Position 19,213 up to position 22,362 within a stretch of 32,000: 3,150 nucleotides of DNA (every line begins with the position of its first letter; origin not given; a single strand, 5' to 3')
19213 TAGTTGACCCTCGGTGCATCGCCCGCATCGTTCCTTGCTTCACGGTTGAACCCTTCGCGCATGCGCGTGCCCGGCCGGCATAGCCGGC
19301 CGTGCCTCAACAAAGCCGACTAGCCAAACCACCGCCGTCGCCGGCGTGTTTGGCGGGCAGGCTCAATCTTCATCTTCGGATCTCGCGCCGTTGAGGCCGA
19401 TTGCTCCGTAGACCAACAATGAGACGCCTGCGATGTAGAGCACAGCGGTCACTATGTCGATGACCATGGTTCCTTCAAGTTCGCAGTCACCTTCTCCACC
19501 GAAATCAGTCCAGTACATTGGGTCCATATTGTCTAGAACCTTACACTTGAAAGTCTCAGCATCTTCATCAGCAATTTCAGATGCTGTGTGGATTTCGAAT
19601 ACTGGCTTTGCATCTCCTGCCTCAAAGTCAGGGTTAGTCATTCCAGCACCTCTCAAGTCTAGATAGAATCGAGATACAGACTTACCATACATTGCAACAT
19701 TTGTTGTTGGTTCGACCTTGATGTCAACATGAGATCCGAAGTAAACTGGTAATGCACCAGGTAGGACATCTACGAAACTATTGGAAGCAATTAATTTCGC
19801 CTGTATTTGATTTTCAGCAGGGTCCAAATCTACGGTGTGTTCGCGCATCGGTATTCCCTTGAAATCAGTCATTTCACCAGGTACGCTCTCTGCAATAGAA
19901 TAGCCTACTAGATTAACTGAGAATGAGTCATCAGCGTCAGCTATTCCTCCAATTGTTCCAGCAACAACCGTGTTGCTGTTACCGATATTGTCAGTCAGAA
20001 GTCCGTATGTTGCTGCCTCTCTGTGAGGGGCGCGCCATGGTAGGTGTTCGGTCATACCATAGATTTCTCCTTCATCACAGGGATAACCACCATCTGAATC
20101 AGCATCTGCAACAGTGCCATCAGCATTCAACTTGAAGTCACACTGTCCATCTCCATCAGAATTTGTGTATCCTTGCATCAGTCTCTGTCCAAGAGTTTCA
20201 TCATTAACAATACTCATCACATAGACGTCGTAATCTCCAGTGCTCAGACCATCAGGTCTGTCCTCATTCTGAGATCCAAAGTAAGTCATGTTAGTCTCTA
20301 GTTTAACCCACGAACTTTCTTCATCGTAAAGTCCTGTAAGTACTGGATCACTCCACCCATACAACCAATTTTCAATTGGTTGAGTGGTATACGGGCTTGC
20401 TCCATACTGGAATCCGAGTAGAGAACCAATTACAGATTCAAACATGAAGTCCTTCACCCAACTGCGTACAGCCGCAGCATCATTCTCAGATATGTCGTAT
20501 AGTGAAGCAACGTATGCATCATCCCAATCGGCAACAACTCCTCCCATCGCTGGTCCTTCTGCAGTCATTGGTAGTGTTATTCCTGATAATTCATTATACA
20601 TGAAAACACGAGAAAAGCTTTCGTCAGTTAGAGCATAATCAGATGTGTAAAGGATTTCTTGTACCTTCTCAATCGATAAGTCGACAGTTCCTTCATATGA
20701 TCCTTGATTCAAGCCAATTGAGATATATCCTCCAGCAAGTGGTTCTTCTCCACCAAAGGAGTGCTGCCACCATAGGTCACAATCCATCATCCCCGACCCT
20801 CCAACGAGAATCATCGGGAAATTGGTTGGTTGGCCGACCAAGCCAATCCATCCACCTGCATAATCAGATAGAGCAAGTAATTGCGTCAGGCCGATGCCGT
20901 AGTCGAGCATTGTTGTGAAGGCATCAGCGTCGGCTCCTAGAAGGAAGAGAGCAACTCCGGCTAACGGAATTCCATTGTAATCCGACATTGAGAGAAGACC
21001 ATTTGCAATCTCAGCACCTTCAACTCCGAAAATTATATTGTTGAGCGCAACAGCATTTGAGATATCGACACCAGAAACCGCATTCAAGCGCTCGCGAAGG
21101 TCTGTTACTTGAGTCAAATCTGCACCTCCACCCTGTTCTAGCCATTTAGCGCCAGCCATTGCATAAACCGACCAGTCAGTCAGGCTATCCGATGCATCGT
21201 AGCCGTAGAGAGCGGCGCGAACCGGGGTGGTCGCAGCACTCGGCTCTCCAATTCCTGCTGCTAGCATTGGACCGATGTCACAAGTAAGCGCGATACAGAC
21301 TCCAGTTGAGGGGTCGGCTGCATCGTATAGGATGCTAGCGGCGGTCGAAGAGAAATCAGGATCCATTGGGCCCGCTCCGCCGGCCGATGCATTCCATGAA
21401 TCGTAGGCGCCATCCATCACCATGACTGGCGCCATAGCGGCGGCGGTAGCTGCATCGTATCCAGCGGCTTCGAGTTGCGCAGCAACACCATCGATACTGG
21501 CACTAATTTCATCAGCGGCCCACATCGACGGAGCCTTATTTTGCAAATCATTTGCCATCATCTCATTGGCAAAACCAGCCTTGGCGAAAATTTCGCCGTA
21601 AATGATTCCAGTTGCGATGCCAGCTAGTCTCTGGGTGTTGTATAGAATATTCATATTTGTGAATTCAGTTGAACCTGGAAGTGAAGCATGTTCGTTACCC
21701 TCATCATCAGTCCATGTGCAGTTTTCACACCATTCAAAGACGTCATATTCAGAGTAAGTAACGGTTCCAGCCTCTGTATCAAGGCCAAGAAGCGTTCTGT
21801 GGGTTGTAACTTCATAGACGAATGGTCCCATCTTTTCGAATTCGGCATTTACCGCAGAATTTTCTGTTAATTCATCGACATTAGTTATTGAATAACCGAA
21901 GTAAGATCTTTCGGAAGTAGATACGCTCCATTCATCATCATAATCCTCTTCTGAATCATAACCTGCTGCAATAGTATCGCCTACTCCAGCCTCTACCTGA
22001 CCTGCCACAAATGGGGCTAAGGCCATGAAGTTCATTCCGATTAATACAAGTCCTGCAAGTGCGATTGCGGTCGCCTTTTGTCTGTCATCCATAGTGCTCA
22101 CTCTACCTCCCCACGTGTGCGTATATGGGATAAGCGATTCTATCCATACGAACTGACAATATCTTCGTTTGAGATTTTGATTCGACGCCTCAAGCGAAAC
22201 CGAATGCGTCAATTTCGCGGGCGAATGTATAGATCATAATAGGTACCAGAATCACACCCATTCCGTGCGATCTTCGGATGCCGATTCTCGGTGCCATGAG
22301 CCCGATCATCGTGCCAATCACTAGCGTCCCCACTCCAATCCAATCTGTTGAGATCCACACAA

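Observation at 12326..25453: Six-gene co-directional cluster as a candidate surface system for harvesting extracellular nucleic acid and/or phospholipid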

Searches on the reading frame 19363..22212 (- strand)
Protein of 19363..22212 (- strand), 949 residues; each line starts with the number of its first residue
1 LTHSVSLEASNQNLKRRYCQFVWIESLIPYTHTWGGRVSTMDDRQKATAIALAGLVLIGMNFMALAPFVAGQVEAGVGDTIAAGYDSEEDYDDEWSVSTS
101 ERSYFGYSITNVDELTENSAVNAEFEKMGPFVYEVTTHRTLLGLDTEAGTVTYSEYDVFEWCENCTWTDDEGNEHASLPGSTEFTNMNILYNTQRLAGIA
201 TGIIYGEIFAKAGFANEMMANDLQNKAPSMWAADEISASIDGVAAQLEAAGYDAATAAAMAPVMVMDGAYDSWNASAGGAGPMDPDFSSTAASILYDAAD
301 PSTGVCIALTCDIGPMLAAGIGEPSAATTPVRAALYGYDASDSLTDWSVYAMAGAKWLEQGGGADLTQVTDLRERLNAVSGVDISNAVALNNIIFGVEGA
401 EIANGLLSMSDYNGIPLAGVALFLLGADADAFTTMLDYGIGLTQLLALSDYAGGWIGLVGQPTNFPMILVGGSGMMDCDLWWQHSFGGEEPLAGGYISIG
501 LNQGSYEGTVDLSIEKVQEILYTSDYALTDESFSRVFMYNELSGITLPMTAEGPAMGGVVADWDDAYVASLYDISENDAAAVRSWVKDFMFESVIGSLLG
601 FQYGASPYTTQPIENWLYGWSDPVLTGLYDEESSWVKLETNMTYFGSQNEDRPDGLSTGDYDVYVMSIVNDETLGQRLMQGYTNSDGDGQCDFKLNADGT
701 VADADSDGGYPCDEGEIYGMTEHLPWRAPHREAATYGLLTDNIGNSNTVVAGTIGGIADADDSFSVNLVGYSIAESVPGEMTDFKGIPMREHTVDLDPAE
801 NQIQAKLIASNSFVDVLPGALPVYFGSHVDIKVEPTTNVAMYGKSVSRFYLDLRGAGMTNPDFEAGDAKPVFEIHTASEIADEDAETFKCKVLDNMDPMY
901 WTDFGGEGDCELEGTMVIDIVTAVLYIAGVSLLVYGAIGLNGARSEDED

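Call 3: search_protein_families(library=pfam, proteins=[window:19363-22212:-], max_evalue=0.01)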
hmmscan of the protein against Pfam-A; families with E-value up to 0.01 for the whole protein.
window:19363-22212:- (949 aa): 1 family
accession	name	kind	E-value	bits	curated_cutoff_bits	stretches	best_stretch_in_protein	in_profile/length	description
PF01130.27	CD36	-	2.7e-09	36.5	26.5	1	102-167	52-116/463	CD36 family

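Call 8: find_homologous_proteins(query=window:19363-22092:-)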
Query window:19363-22092:- (909 aa): 529 proteins with E <= 0.001 among 8000 candidates; the best 120 are listed.
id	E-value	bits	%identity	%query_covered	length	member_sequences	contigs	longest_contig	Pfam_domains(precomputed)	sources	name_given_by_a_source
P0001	0.0e+0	2040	99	100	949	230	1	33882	PF01130.28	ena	-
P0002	0.0e+0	1714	82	100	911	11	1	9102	PF01130.28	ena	-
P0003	0.0e+0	1632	79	100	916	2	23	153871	PF01130.28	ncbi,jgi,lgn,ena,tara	tara:strand:+ start:4081 stop:6831 length:2751 start_codon:yes stop_codon:yes gene_type:complete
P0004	0.0e+0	1611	79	99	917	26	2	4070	-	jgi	jgi:hypothetical protein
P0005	0.0e+0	1609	77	99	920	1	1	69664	PF01130.28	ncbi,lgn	-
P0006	0.0e+0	1582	76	100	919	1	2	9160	PF01130.28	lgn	-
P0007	0.0e+0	1413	69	99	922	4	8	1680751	PF01130.28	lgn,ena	-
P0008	0.0e+0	1386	68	99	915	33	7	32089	PF01130.28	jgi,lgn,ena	-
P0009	0.0e+0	1323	65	100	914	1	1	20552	PF01130.28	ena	-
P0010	0.0e+0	1323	65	100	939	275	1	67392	PF01130.28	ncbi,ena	-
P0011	0.0e+0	1321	65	100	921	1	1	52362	PF01130.28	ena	-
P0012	0.0e+0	1320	65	100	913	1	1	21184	PF01130.28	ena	-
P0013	0.0e+0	1319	65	100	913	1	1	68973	PF01130.28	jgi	-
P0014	0.0e+0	1316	65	100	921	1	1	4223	PF01130.28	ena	-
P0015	0.0e+0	1315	65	100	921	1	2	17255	PF01130.28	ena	-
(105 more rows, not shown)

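Call 12: find_related_loci(query=A1, collection=genome_contigs, flank=10000)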
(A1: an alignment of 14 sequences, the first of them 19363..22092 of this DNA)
Query A1 (909 aa) in genome_contigs; peptide patterns used: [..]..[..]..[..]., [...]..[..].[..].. (x = any residue, [..] = any of these).
140 stretches matched a pattern; 83 encode a relative of the query (tblastn E <= 1e-3); the best 80 are kept; 79 distinct loci.
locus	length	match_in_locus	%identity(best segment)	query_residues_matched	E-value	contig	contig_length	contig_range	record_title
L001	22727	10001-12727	97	1-909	0e+0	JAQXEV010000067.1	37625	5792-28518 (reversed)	MAG: Candidatus Thalassarchaeaceae archaeon isolate cluster2-bin.113 k141_96862, whole genome shotgun sequence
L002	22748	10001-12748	79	1-906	0e+0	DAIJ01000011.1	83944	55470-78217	MAG TPA_asm: Euryarchaeota archaeon UBA23 UBA23_contig_8474, whole genome shotgun sequence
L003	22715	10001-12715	77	1-903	0e+0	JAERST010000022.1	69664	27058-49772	MAG: Methanobacteriota archaeon isolate BH13 c_000000008580, whole genome shotgun sequence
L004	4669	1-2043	100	229-909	0e+0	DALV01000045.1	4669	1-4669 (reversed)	MAG TPA_asm: Euryarchaeota archaeon UBA105 UBA105_contig_6691, whole genome shotgun sequence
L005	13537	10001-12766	69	1-909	0e+0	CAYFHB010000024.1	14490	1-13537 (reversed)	MAG TPA_asm: uncultured Candidatus Poseidoniales archaeon isolate ERP001736_co2_54 genome assembly, contig: NODE_1588_le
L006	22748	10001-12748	67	1-907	0e+0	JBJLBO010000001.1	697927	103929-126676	MAG: Candidatus Thalassarchaeaceae archaeon isolate LRMED-021 MGIIb-O1-LRMED-021-C1, whole genome shotgun sequence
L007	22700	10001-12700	69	1-897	0e+0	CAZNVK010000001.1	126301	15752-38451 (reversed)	MAG TPA_asm: uncultured Candidatus Poseidoniales archaeon isolate SRP167671_co2_219 genome assembly, contig: NODE_134_le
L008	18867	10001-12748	65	1-909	0e+0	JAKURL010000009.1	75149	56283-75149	MAG: Candidatus Thalassarchaeum sp. isolate ALOHA_A2.5_54 A2.5-MGIIb-O1-3_9, whole genome shotgun sequence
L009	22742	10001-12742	64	1-909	0e+0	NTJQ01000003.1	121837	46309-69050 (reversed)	MAG: Marine Group II euryarchaeote MED-G37 EUII-MED-G37-C3, whole genome shotgun sequence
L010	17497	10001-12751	63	1-909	0e+0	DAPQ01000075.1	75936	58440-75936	MAG TPA_asm: Euryarchaeota archaeon UBA19 UBA19_contig_6901, whole genome shotgun sequence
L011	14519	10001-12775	65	1-905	0e+0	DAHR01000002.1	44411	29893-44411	MAG TPA_asm: Euryarchaeota archaeon UBA58 UBA58_contig_11394, whole genome shotgun sequence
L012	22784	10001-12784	63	1-909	0e+0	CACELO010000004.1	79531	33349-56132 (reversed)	uncultured Candidatus Poseidoniales archaeon isolate AG-404-A19 genome assembly, contig: AG-404-A19_NODE_4, whole genome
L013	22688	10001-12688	64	1-892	0e+0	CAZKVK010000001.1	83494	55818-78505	MAG TPA_asm: uncultured Candidatus Poseidoniales archaeon isolate SRP077602_co3_204 genome assembly, contig: NODE_157_le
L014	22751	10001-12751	64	1-909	0e+0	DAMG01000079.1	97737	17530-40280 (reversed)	MAG TPA_asm: Euryarchaeota archaeon UBA126 UBA126_contig_4448, whole genome shotgun sequence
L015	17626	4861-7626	61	3-906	0e+0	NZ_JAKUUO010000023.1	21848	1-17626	MAG: Candidatus Thalassarchaeum betae isolate ALOHA_A2.5_135 A2.5-Thalassarchaeum-4_23, whole genome shotgun sequence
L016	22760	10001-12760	60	3-908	0e+0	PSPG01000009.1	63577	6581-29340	MAG: Candidatus Thalassarchaeum betae isolate Cayman_51_deep scaffold_151, whole genome shotgun sequence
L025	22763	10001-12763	53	4-909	0e+0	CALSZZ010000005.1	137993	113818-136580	MAG: Candidatus Thalassarchaeaceae archaeon isolate PACB-20200310-m80 genome assembly, contig: contig_16442, whole genom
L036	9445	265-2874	49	27-897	0e+0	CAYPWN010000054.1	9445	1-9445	MAG TPA_asm: uncultured Candidatus Poseidoniales archaeon isolate ERP001736_co1_401 genome assembly, contig: NODE_4384_l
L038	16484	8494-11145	48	5-908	0e+0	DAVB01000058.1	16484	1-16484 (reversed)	MAG TPA_asm: Euryarchaeota archaeon UBA52 UBA52_contig_8132, whole genome shotgun sequence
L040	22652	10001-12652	48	5-908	0e+0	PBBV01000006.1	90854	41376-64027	MAG: Methanobacteriota archaeon isolate SP42 43771, whole genome shotgun sequence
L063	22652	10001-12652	48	5-908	0e+0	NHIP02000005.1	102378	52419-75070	MAG: Euryarchaeota archaeon TMED192 41597, whole genome shotgun sequence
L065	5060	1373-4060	31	12-909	3e-96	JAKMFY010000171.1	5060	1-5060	MAG: Candidatus Poseidoniaceae archaeon isolate MOX_bin84 PPB.contigs.fa_k127_307157, whole genome shotgun sequence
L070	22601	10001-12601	36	4-908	2e-156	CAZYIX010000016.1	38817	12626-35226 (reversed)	MAG TPA_asm: uncultured Candidatus Poseidoniales archaeon isolate SRP092902_co1_92 genome assembly, contig: NODE_1125_le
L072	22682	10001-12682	30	12-894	9e-81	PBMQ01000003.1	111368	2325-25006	MAG: Methanobacteriota archaeon isolate SP209 43066, whole genome shotgun sequence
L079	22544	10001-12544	32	39-893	6e-84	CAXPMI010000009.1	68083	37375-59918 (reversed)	MAG: Candidatus Poseidoniaceae archaeon isolate 02um_A1D0714_6.38 genome assembly, contig: k127_559754, whole genome sho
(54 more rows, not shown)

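Call 16: search_protein_families(library=ncbifam, proteins=[window:19363-22092:-], max_evalue=0.01)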
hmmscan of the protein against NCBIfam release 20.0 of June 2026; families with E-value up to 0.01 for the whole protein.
window:19363-22092:- (909 aa): 0 families

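Call 33: search_protein_families(library=pfam, proteins=[L040:13171-15006:-, L040:14912-16183:-, L040:16175-16957:+, L040:17018-17803:+, L040:17966-19174:-, L072:6236-7522:+, L072:7558-9066:+, L072:12782-13663:+, L072:14054-15337:-, L072:15441-16412:+], max_evalue=0.001)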
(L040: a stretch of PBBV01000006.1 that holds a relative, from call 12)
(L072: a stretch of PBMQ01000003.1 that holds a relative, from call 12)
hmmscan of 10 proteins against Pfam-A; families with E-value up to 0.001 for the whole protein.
L040:13171-15006:- (611 aa): 3 families
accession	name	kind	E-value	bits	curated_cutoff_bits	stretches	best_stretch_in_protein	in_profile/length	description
PF00750.26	tRNA-synt_1d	-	1e-113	380.3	23.3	1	133-481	6-349/349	tRNA synthetases class I (R), catalytic domain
PF05746.21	DALR_1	-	2.2e-29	102.4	22.3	1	495-611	1-117/117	DALR anticodon binding domain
PF03485.21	Arg_tRNA_synt_N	-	1.1e-09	39.2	21.5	1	48-120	10-84/85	Arginyl tRNA synthetase N terminal domain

L040:14912-16183:- (423 aa): 7 families
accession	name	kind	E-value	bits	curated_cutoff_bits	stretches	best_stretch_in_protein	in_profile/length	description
PF03464.20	eRF1_2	-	2e-33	116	27.1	1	152-280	2-130/133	eRF1 domain 2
PF03465.20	eRF1_3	-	1.6e-20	74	25.8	1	289-421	4-105/106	eRF1 domain 3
PF03463.20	eRF1_1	-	2.1e-16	60.4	23.8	1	24-146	2-123/123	eRF1 domain 1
PF18859.6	acVLRF1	-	1.6e-13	51.4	27.1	1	152-277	3-124/130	Actinobacteria/chloroflexi VLRF1 release factor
PF18854.6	baeRF_family10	-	5.1e-10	40.2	27.1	1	141-234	5-100/143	Bacterial archaeo-eukaryotic release factor family 10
PF14311.12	DUF4379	-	2.6e-05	24.8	24.5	1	335-365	24-54/56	Probable Treble clef zinc finger domain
PF09723.15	Zn_ribbon_8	-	0.00071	20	34.4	0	340-367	7-35/41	Zinc ribbon domain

L040:16175-16957:+ (260 aa): 1 family
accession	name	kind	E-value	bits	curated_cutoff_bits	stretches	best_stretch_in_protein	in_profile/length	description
PF00696.33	AA_kinase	-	1.2e-26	94.3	24.9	1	30-234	2-232/234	Amino acid kinase family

L040:17018-17803:+ (261 aa): 0 families

L040:17966-19174:- (402 aa): 4 families
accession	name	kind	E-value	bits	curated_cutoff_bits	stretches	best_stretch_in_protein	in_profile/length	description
PF17835.6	NOG1_N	-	1.5e-27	97.1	22.9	1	63-220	2-160/160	NOG1 N-terminal helical domain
PF01926.29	MMR_HSR1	-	1.5e-20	73.8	21.9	1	226-327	2-99/113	50S ribosome-binding GTPase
PF06858.20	NOG1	-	3.5e-19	68.8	27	1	291-347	2-58/58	Nucleolar GTP-binding protein 1 (NOG1)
PF02421.24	FeoB_N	-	5.1e-10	39.5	27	1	226-356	3-133/156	Ferrous iron transport protein B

L072:6236-7522:+ (428 aa): 3 families
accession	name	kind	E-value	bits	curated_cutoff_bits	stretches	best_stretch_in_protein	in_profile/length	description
PF00924.24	MS_channel_2nd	-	2.1e-18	66.6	20.2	1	182-247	2-67/68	Mechanosensitive ion channel, beta-domain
PF21082.3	MS_channel_3rd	-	3.5e-12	47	21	1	260-343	1-88/88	Mechanosensitive ion channel MscS, C-terminal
PF15188.11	CCDC-167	-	0.00088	19.9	27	0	372-424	3-55/84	Coiled-coil domain-containing protein 167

L072:7558-9066:+ (502 aa): 3 families
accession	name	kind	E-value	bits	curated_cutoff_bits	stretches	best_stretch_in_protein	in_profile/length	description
PF01409.25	tRNA-synt_2d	-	2.4e-86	289.7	19.8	1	230-498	2-245/246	tRNA synthetases class II core domain (F)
PF00152.25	tRNA-synt_2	-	5.6e-08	32.6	25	1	364-389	93-118/308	tRNA synthetases class II (D, K and N)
PF17759.6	tRNA_synthFbeta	-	8.3e-08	32.4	22.4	1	340-467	71-209/214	Phenylalanyl tRNA synthetase beta chain CLM domain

L072:12782-13663:+ (293 aa): 0 families

L072:14054-15337:- (427 aa): 1 family
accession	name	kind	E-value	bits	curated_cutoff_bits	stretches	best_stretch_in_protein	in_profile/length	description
PF00155.27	Aminotran_1_2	-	3.2e-23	83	19.7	1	46-420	9-359/361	Aminotransferase class I and II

L072:15441-16412:+ (323 aa): 2 families
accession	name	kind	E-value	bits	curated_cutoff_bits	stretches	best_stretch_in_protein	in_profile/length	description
PF02882.25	THF_DHG_CYH_C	-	1.3e-60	203.8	27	1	155-320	1-158/160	Tetrahydrofolate dehydrogenase/cyclohydrolase, NAD(P)-binding domain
PF00763.28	THF_DHG_CYH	-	1.6e-37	128.7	32.8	1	41-152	1-115/115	Tetrahydrofolate dehydrogenase/cyclohydrolase, catalytic domain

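Call 34: predict_structure(alignment_id=A1)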
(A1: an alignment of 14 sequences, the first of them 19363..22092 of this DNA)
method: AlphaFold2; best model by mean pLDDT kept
length: 909 residues; sequences in the alignment: 14
mean_pLDDT: 34.9   pTM: 0.25
mean pLDDT of the five models: 34.9, 34.9, 32.9, 32.5, 32.2
residues with pLDDT >= 90: 0; 70-90: 14; 50-70: 124; < 50: 771
segments of 3 or more residues with pLDDT < 50: 21-48, 61-69, 71-88, 97-99, 102-120, 139-200, 202-204, 214-468, 489-496, 512-517, 547-662, 664-668, 672-883, 902-909
pLDDT, mean of each block of 10 residues (from residue 1): 54 53 38 26 40 52 45 40 43 51 45 42 56 52 28 24 23 22 23 33 51 45 39 36 33 32 30 34 41 41 43 41 32 36 35 35 30 24 24 25 24 23 25 28 26 23 38 55 52 46 55 49 72 72 52 33 24 25 27 23 22 23 22 22 33 39 48 35 21 19 21 20 22 34 41 38 24 22 29 35 22 24 25 21 24 20 21 33 52 56 40
secondary structure, 60 per line:
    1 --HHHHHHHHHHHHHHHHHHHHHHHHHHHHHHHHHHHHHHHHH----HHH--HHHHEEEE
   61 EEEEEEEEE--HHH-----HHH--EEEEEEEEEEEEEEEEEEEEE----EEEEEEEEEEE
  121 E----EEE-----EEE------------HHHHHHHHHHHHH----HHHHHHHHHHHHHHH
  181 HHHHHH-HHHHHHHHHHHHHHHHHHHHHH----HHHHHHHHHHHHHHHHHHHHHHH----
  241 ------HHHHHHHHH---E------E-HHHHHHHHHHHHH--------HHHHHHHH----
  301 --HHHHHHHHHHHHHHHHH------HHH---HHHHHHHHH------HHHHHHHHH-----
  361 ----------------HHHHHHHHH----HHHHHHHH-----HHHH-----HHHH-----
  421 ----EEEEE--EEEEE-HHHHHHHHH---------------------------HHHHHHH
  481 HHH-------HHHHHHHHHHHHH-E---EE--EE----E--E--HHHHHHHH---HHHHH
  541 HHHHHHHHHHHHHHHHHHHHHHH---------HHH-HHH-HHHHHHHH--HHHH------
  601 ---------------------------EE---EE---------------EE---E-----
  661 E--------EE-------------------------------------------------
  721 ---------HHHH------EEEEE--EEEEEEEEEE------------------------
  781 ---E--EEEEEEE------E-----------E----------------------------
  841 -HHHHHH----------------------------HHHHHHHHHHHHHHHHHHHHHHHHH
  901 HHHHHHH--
elements in order (helices of 4 or more, strands of 3 or more residues): H3-43 H53-56 E57-69 E85-105 E110-121 E126-128 E134-136 H149-161 H166-186 H188-209 H214-236 H247-255 H268-280 H289-296 H303-319 H332-340 H347-355 H377-385 H390-397 H403-406 H412-415 E425-429 E432-436 H438-446 H474-483 H491-503 H525-532 H536-563 H581-588 H591-594 H730-733 E740-744 E747-756 E787-793 H842-847 H876-907

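Call 39: search_solved_structures(query=A3, max_evalue=1, show_alignments=2)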
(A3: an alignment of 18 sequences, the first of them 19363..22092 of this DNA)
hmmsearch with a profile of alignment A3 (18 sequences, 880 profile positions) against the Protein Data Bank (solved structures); distinct sequences matched with E-value up to 1: 8.
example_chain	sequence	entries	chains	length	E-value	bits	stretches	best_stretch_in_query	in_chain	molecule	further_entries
4q4b_A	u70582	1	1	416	0.0024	19.3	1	61-117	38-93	Lysosome membrane protein 2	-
4q4f_A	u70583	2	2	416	0.0025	19.3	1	61-117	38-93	Lysosome membrane protein 2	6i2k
4f7b_A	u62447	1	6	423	0.0063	17.9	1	62-117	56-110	Lysosome membrane protein 2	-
9fjf_A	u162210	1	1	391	0.0065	17.9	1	63-117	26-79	Lysosome membrane protein 2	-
4tvz_A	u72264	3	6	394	0.0066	17.8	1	63-117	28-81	Scavenger receptor class B member 2 | Lysosome membrane protein 2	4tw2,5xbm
4tw0_A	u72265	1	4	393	0.0068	17.8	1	63-117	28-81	Scavenger receptor class B member 2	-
5uph_A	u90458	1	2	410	0.018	16.4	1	62-117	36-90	Lysosome membrane protein 2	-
5lgd_A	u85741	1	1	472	0.025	15.9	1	11-111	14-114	Platelet glycoprotein 4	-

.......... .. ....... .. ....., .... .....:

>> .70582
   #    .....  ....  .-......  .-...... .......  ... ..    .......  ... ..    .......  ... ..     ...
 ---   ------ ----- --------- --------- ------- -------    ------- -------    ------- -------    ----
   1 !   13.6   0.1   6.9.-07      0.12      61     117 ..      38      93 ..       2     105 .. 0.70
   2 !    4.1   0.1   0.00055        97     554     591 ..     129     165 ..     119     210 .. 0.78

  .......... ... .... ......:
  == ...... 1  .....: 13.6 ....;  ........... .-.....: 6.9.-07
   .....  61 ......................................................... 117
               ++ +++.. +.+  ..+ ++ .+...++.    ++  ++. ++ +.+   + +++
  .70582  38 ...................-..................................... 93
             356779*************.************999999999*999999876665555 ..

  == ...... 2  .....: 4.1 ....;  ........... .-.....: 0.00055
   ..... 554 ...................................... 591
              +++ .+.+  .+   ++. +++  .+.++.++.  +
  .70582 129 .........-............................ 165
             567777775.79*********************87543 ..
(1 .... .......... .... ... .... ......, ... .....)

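Call 50: search_protein_families(library=padloc, proteins=[window:19363-22092:-], max_evalue=0.01)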
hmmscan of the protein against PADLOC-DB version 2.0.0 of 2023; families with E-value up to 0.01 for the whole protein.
window:19363-22092:- (909 aa): 0 families

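Call 72: search_protein_families(library=pfam, alignment_id=A3, max_evalue=0.01)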
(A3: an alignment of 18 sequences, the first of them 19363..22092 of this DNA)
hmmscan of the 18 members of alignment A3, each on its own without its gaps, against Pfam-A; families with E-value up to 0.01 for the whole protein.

A. member 1, window:19363-22092:- (909 aa): 1 family
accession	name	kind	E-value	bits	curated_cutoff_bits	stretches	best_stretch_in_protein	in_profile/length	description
PF01130.27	CD36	-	2.4e-09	36.7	26.5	1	62-127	52-116/463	CD36 family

B. families by the number of members that match (of 18 scanned): 2 families
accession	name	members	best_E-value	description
PF01130.27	CD36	18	6e-18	CD36 family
PF18884.5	TSP3_bac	1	0.00087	Bacterial TSP3 repeat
